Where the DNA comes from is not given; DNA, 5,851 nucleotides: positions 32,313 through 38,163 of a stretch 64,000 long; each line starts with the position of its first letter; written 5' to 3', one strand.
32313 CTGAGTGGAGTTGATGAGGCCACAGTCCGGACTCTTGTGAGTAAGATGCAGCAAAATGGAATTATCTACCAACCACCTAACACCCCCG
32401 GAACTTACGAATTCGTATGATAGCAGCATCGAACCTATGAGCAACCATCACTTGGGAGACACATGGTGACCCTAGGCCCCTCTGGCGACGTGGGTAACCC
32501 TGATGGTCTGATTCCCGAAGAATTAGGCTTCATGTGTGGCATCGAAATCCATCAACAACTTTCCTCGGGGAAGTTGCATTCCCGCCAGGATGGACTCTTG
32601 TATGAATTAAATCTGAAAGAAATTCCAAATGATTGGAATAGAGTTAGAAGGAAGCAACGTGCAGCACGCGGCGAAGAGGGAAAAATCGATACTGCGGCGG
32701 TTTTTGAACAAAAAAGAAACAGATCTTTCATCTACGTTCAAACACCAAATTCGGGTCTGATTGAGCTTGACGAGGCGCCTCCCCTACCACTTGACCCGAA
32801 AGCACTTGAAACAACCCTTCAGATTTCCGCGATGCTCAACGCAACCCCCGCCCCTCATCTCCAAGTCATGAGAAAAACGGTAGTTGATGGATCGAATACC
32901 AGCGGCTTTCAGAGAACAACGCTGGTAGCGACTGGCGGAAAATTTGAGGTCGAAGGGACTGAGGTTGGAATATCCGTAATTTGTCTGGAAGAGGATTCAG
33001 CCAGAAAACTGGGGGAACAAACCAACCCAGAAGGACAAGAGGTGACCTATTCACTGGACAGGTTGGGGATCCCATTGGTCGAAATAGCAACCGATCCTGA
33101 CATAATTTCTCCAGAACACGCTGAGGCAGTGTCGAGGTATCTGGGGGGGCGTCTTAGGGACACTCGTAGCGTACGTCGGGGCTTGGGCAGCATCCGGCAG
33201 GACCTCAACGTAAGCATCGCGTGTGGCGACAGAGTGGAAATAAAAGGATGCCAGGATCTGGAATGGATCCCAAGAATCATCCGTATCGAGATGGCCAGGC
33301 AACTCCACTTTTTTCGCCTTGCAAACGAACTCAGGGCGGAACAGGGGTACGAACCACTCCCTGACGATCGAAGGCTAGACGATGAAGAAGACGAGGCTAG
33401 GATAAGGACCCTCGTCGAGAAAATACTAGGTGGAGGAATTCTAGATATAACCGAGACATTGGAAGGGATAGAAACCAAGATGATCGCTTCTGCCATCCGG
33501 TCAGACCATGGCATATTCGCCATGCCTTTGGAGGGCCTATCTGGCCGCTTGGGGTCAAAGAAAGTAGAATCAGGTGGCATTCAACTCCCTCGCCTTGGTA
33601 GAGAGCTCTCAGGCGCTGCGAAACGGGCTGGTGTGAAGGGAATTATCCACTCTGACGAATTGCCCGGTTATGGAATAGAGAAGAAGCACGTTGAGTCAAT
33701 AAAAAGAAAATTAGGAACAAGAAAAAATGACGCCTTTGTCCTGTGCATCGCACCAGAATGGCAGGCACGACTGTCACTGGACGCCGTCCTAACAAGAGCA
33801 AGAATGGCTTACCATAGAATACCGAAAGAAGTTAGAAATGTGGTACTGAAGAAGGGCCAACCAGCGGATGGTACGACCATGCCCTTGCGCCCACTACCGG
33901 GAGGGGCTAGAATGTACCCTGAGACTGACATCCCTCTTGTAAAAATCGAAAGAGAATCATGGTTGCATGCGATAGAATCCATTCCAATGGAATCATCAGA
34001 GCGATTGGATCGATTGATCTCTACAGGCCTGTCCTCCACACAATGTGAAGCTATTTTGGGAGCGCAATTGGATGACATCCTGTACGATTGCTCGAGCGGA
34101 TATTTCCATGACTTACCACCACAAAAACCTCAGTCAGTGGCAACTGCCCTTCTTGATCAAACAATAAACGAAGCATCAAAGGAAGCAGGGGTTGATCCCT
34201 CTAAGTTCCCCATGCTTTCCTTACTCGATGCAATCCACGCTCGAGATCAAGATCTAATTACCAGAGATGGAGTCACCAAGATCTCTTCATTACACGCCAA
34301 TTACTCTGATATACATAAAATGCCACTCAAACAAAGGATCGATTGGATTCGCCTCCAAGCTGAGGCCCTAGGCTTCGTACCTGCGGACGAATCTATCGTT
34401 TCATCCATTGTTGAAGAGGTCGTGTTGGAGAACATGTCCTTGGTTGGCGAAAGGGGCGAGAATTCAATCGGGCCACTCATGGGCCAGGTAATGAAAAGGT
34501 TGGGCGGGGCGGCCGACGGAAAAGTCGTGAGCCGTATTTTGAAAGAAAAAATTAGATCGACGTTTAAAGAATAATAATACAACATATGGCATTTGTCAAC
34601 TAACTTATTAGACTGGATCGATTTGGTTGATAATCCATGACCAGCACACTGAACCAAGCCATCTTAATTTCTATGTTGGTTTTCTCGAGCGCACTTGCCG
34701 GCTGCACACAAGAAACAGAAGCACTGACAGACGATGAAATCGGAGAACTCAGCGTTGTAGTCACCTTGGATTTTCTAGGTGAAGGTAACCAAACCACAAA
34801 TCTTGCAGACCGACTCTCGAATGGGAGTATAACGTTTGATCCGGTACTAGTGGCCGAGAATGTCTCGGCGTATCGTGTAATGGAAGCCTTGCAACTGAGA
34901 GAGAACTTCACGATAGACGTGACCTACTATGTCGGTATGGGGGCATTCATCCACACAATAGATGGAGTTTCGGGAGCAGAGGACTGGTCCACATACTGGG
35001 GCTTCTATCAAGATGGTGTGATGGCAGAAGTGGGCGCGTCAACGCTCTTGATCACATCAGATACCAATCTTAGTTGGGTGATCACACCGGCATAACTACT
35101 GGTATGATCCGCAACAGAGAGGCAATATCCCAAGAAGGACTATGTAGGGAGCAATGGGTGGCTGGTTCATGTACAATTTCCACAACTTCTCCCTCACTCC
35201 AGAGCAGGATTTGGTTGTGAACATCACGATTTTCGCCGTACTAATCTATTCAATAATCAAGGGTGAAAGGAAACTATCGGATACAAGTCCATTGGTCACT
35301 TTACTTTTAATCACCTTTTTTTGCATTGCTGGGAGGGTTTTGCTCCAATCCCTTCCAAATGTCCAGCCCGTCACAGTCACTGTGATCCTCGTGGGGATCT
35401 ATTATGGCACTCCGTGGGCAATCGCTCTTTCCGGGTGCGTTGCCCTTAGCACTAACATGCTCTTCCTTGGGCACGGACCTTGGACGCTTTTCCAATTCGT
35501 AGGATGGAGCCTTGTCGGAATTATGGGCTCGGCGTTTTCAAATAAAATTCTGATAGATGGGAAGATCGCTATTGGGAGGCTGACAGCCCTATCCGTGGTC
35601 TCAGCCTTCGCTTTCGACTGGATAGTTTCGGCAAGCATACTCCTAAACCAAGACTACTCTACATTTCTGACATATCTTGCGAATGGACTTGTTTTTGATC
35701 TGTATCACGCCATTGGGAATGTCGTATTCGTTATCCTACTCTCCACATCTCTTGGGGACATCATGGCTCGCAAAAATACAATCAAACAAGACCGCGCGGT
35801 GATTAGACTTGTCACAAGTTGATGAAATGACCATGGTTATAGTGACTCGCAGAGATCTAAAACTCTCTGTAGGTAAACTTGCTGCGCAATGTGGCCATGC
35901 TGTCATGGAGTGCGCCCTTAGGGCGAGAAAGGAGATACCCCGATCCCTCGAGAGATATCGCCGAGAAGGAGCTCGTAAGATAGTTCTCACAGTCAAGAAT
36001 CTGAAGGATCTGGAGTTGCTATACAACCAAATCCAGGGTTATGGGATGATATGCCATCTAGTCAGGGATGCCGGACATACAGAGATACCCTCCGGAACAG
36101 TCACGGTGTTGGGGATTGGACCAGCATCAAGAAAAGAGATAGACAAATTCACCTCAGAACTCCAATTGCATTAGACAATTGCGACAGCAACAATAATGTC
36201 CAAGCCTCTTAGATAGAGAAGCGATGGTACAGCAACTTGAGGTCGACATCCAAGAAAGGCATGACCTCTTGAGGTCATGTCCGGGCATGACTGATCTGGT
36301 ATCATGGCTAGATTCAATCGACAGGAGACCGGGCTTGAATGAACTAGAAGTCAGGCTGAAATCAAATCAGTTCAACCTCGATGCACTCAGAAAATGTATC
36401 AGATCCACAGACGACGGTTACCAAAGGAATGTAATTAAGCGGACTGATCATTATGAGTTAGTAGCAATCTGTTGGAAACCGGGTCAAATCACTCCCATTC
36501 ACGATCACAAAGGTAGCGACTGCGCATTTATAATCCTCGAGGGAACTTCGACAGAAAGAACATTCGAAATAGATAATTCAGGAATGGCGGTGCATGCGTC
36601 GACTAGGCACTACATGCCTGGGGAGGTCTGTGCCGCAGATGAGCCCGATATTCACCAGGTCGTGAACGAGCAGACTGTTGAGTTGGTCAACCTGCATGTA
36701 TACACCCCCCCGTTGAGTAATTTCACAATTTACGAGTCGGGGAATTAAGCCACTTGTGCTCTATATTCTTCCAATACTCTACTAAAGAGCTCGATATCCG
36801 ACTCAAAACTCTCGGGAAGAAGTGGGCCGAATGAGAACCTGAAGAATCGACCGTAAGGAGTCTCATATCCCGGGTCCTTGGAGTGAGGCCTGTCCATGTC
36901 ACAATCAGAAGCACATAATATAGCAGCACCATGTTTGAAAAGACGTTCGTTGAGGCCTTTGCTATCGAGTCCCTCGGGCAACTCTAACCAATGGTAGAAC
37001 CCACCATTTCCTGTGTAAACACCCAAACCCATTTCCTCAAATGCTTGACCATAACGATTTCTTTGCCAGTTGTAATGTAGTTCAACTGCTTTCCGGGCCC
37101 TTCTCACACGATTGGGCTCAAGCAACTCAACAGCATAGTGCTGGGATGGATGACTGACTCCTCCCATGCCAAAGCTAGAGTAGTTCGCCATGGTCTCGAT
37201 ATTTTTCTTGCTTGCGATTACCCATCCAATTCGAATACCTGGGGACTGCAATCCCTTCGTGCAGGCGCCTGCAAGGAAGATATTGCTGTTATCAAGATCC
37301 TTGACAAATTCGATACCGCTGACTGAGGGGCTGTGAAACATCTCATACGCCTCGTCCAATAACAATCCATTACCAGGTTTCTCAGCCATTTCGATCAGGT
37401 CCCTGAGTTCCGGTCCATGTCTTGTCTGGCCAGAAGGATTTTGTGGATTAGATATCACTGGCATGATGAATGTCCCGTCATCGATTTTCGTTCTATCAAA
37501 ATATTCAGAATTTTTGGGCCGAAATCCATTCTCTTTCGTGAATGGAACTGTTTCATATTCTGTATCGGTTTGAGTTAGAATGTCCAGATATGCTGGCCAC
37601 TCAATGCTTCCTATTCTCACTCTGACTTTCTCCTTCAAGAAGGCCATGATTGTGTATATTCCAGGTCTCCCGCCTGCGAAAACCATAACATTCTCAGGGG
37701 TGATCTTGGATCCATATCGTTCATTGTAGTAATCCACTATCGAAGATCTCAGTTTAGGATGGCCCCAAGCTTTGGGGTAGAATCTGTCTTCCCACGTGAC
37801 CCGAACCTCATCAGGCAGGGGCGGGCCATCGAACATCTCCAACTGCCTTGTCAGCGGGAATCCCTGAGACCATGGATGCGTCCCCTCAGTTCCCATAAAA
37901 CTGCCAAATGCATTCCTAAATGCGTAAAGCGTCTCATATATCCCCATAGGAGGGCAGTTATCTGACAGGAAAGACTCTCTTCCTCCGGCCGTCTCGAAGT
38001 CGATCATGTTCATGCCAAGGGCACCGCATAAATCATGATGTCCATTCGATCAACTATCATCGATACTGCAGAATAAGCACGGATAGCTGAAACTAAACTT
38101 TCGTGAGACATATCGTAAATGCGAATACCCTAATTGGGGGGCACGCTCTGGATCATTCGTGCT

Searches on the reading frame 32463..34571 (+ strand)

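Call 17: search_protein_families(library=pfam, proteins=[window:32463-34571:+], max_evalue=0.001)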
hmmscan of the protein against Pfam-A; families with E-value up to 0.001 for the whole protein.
window:32463-34571:+ (703 aa): 3 families
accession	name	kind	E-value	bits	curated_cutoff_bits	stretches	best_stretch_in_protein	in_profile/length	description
PF02934.20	GatB_N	-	1.5e-42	146.1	23.4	1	24-498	2-274/277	GatB/GatE catalytic domain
PF02637.23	GatB_Yqey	-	6.7e-11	42.7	27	1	635-697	82-148/148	GatB domain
PF09424.15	YqeY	-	9.6e-05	22.9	27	1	648-696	94-142/143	Yqey-like protein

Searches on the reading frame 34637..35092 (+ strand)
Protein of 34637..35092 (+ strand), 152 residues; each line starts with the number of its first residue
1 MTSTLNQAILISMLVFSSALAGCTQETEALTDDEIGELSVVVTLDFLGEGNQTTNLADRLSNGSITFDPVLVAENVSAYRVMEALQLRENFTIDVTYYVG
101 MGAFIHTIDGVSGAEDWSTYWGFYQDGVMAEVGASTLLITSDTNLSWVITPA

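Call 17: search_protein_families(library=pfam, proteins=[window:34637-35092:+], max_evalue=0.001)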
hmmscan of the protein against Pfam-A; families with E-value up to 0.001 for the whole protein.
window:34637-35092:+ (152 aa): 1 family
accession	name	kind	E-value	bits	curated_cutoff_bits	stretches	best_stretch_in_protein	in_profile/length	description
PF14478.12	DUF4430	-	1.2e-08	35.8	23.8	1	87-147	8-68/72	Domain of unknown function (DUF4430)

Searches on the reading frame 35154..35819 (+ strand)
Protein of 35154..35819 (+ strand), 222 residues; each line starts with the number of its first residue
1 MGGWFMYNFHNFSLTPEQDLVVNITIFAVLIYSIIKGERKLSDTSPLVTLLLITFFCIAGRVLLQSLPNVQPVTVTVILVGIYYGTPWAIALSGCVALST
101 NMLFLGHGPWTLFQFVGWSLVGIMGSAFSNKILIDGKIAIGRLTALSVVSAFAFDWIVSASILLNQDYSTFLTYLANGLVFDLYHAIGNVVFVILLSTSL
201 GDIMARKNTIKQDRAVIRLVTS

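Call 17: search_protein_families(library=pfam, proteins=[window:35154-35819:+], max_evalue=0.001)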
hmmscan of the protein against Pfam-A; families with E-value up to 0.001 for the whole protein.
window:35154-35819:+ (222 aa): 1 family
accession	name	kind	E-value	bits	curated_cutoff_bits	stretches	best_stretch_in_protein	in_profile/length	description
PF20221.3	DUF6580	-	1.7e-07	32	27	1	47-197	7-149/162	Family of unknown function (DUF6580)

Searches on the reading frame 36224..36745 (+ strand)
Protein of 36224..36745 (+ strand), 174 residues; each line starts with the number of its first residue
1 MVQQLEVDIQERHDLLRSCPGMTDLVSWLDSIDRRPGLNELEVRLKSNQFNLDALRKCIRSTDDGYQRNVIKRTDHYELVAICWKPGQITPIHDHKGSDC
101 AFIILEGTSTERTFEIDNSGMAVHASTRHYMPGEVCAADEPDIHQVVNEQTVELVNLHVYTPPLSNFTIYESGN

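Call 17: search_protein_families(library=pfam, proteins=[window:36224-36745:+], max_evalue=0.001)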
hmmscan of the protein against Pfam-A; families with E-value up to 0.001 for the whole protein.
window:36224-36745:+ (174 aa): 1 family
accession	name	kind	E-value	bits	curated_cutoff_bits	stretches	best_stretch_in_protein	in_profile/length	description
PF05995.18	CDO_I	-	2.8e-16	59.9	23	1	61-171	53-168/170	Cysteine dioxygenase type I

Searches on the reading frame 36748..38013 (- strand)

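Call 17: search_protein_families(library=pfam, proteins=[window:36748-38013:-], max_evalue=0.001)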
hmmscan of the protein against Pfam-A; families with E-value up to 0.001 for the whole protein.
window:36748-38013:- (422 aa): 1 family
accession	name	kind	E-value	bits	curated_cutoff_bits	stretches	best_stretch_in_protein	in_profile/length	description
PF00155.27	Aminotran_1_2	-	7.1e-31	108.1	19.7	1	77-350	36-314/361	Aminotransferase class I and II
